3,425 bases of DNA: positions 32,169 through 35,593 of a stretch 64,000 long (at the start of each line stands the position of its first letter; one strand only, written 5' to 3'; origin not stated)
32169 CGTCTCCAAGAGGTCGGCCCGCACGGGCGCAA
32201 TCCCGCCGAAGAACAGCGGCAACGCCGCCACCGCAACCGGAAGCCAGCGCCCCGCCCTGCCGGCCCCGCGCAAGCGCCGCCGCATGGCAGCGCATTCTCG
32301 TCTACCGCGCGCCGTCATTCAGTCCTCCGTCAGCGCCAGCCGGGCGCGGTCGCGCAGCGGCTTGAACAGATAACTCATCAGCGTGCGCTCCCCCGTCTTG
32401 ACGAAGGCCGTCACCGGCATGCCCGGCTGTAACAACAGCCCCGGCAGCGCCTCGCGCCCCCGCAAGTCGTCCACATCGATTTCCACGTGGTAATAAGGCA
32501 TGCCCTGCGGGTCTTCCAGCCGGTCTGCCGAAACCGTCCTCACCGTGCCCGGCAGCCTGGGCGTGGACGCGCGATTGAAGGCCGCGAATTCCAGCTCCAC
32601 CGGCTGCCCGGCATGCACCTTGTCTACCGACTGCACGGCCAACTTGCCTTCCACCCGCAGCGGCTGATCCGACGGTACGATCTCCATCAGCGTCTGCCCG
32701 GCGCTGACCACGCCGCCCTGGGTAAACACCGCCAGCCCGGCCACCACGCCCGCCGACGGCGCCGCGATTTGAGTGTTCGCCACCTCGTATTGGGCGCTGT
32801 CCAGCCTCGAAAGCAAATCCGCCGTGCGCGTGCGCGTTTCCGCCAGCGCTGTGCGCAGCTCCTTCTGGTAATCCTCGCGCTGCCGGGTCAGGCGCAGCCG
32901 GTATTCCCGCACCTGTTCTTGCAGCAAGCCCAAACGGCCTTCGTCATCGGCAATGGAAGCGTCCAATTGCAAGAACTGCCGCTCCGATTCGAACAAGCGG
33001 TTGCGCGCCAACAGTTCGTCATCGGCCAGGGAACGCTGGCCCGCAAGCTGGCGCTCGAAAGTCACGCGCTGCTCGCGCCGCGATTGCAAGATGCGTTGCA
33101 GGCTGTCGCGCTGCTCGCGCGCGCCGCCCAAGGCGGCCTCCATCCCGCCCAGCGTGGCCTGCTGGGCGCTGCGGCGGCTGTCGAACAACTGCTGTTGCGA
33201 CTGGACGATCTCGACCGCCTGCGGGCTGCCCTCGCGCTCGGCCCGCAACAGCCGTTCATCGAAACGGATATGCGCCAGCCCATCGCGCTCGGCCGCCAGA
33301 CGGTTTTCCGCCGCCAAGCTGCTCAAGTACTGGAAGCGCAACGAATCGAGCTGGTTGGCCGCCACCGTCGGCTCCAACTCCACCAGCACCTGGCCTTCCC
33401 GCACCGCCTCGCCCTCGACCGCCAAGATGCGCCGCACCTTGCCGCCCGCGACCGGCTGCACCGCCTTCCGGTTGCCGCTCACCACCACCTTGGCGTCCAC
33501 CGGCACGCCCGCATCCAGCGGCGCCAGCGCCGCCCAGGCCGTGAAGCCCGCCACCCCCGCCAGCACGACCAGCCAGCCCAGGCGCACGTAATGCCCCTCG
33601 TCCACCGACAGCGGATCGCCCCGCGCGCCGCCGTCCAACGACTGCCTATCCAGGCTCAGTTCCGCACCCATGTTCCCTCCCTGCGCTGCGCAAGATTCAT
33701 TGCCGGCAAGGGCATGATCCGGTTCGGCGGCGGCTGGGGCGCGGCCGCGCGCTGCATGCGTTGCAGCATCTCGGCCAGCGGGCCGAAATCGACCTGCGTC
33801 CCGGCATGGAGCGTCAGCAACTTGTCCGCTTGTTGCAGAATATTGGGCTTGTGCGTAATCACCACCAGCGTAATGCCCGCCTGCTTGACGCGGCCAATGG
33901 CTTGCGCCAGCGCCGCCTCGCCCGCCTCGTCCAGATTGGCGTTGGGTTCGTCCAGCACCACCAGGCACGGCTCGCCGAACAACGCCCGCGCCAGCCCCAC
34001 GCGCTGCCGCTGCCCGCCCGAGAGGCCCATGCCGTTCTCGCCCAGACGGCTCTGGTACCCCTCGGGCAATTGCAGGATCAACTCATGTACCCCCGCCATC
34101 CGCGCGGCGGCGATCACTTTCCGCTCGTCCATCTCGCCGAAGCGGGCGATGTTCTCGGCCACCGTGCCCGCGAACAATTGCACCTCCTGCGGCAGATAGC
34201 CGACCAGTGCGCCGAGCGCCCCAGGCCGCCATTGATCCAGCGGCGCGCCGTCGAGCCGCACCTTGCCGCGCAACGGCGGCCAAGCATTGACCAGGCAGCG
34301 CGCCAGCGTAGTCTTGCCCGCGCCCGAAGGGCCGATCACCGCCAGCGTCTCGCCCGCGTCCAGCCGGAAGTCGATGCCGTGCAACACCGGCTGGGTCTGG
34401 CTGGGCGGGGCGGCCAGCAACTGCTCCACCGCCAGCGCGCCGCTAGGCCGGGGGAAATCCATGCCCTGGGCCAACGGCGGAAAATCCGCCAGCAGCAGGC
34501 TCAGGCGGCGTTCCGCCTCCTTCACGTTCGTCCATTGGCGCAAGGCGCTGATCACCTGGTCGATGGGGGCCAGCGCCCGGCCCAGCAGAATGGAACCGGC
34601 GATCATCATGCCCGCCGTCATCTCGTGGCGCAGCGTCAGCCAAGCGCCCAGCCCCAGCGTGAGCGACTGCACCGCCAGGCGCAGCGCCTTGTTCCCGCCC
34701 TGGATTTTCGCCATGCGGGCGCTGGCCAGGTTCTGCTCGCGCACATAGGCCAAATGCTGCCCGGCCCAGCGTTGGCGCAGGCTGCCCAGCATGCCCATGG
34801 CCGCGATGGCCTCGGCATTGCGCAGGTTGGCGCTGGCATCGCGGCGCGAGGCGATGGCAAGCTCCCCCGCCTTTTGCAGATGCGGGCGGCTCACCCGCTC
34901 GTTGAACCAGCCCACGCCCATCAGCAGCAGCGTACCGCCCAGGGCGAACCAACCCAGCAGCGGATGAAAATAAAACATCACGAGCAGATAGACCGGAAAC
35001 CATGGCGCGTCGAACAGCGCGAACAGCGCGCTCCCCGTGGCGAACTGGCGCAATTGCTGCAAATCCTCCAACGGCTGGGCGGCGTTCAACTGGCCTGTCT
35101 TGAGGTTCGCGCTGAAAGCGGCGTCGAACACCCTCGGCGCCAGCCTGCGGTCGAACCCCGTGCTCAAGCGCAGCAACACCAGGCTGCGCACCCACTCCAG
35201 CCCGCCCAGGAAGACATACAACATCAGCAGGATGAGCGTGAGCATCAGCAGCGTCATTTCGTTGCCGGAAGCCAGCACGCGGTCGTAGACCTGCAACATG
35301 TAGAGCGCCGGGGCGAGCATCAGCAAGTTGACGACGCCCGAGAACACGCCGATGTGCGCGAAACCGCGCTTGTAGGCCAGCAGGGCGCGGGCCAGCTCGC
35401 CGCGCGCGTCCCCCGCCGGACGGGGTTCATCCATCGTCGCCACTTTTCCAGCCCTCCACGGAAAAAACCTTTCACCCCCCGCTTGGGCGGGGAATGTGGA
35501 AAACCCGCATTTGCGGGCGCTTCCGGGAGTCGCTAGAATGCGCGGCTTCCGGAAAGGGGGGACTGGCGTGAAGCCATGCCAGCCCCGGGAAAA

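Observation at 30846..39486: Hemophore-type module (HasR-like receptor, HasA-like protein, T1SS) built into a yersiniabactin-type siderophore operon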

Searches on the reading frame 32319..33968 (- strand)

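Call 4: search_protein_families(library=pfam, proteins=[window:32319-33968:-], max_evalue=0.01)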
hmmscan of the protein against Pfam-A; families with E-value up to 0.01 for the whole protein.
window:32319-33968:- (549 aa): 4 families
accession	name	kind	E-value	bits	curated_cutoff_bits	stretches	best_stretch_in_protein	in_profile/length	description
PF13437.12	HlyD_3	-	9.8e-18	65.3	22.2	1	401-501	2-97/106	HlyD family secretion protein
PF16576.10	HlyD_D23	-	5.6e-09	36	30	1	354-468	61-176/214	Barrel-sandwich domain of CusB or HlyD membrane-fusion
PF00364.28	Biotin_lipoyl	-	0.00074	19.7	22.1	0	176-199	10-37/73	Biotin-requiring enzyme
PF13533.13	Biotin_lipoyl_2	-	0.0017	18.6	29.8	0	170-199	3-32/32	Biotin-lipoyl like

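Call 5: search_protein_families(library=ncbifam, proteins=[window:32319-33968:-], max_evalue=0.01)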
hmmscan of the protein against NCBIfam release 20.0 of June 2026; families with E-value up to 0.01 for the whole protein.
window:32319-33968:- (549 aa): 14 families
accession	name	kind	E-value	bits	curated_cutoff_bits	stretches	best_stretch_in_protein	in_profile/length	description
TIGR01843.1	type_I_hlyD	subfamily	1.6e-112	376.6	208.65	1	128-548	4-421/422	HlyD family type I secretion periplasmic adaptor subunit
TIGR00998.1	8a0101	subfamily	1.3e-14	54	390.8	1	135-465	9-269/334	EmrA/EmrK family multidrug efflux transporter periplasmic adaptor subunit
TIGR01730.1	RND_mfp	subfamily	1.1e-13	50.9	94.9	2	360-502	93-230/322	efflux RND transporter periplasmic adaptor subunit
TIGR03794.1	NHLM_micro_HlyD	equivalog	1.3e-07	30.9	156.2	1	139-480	30-337/421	NHLP bacteriocin system secretion protein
NF007785.0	PRK10476.1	equivalog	3e-07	29.6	376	1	376-479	186-284/347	multidrug transporter subunit MdtN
NF011715.0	PRK15136.1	equivalog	6.7e-07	28.3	563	0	160-217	54-111/390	multidrug efflux MFS transporter periplasmic adaptor subunit EmrA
TIGR00999.1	8a0102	subfamily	7.8e-06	25.2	319.3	1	364-480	57-168/271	CzcB/NccB family metal efflux transporter periplasmic adaptor subunit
TIGR01000.1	bacteriocin_acc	subfamily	1.4e-05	24.2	258.85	1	363-495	281-414/457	bacteriocin secretion accessory protein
NF002939.0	PRK03598.1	equivalog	0.00014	21.2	393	1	375-460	181-264/332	secretion protein HlyD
NF007850.1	PRK10559.1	equivalog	0.00021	20.5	400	0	364-481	114-224/303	p-hydroxybenzoic acid efflux pump subunit AaeA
NF004173.0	PRK05641.1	equivalog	0.00054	20.5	199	0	148-206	67-123/153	putative acetyl-CoA carboxylase biotin carboxyl carrier protein subunit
NF045904.1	RND-peri-MexE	equivalog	0.00058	18.9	714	1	351-431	123-203/390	multidrug efflux RND transporter periplasmic adaptor subunit MexE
NF005457.0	PRK07051.1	equivalog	0.0049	17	87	0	170-199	50-79/80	acetyl-CoA carboxylase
NF006079.0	PRK08225.1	equivalog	0.0074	16.3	95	0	174-199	45-70/70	acetyl-CoA carboxylase biotin carboxyl carrier protein subunit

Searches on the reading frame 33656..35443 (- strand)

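Call 4: search_protein_families(library=pfam, proteins=[window:33656-35443:-], max_evalue=0.01)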
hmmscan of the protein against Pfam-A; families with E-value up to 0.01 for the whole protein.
window:33656-35443:- (595 aa): 9 families
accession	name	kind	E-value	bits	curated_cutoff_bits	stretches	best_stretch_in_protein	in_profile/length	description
PF00005.33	ABC_tran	-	3.9e-29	102.4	25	1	354-501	1-136/137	ABC transporter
PF00664.28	ABC_membrane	-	2.7e-12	47.4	28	1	32-285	5-265/274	ABC transporter transmembrane region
PF02463.25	SMC_N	-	2.4e-07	30.9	40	1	474-546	137-212/220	RecF/RecN/SMC N terminal domain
PF13191.12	AAA_16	-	5.5e-05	24.2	32.6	1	364-528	24-166/167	AAA ATPase domain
PF13481.12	AAA_25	-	0.00031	20.9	27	1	340-385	12-54/195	AAA domain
PF13304.12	AAA_21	-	0.00071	20.2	27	0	368-387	3-22/304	AAA domain, putative AbiEii toxin, Type IV TA system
PF20720.3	nSTAND3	-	0.00078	19.6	27.2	0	365-387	18-40/155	Novel STAND NTPase 3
PF13401.12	AAA_22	-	0.0052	17.5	27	0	367-387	8-28/130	AAA domain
PF05729.18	NACHT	-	0.0081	16.4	26.7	0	366-388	2-24/167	NACHT domain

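Call 5: search_protein_families(library=ncbifam, proteins=[window:33656-35443:-], max_evalue=0.01)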
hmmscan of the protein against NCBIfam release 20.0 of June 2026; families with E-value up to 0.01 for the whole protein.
window:33656-35443:- (595 aa): 189 families (the best 25 are shown)
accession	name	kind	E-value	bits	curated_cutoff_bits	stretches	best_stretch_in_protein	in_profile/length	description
TIGR01842.1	type_I_sec_PrtD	subfamily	2.4e-217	722.8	510.15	1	22-562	2-543/544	type I secretion system permease/ATPase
TIGR03375.1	type_I_sec_LssB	subfamily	2.9e-98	329.9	693.1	1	18-565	141-694/696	type I secretion system permease/ATPase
TIGR01846.1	type_I_sec_HlyB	subfamily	4.7e-73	246.6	725.55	1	19-563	132-682/694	type I secretion system permease/ATPase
TIGR03796.1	NHLM_micro_ABC1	equivalog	2.1e-64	218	853.3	1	36-562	163-701/710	NHLP family bacteriocin export ABC transporter peptidase/permease/ATPase subunit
TIGR02857.1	CydD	equivalog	3e-58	198.1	435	1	317-545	300-529/529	thiol reductant ABC exporter subunit CydD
TIGR02204.1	MsbA_rel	hypoth_equivalog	3.8e-57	194.2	780.4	1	108-562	106-564/576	ABC transporter, permease/ATP-binding protein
TIGR02868.1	CydC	equivalog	2.3e-56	191.5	329.05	1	169-533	162-530/530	thiol reductant ABC exporter subunit CydC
TIGR03797.1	NHLM_micro_ABC2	equivalog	1.6e-53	182.3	709.4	1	18-562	128-674/686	NHLP bacteriocin export ABC transporter permease/ATPase subunit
TIGR02203.1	MsbA_lipidA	equivalog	2e-49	168.6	602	1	241-562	231-558/572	lipid A export permease/ATP-binding protein MsbA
TIGR00958.1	3a01208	subfamily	2.5e-49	168.2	874.6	1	334-562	476-703/711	antigen peptide transporter 2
TIGR01193.1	bacteriocin_ABC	subfamily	2.7e-47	161.7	523.85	1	235-562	368-698/708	peptide cleavage/export ABC transporter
NF045513.1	HepA_fam_ABC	equivalog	4.3e-46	157.5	725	1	272-562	306-598/610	heterocyst formation ABC transporter subunit HepA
NF052233.1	CphA_assoc_ABC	equivalog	6.2e-44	150.5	880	1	264-562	433-732/766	cyanophycin metabolism-associated ABC transporter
NF008364.0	PRK11160.1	equivalog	6.3e-42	143.9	630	1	168-564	166-566/575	heme ABC transporter ATP-binding protein/permease CydC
NF008379.0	PRK11174.1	equivalog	2.2e-41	142.2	684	1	349-562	361-573/588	heme ABC transporter permease/ATP-binding protein CydD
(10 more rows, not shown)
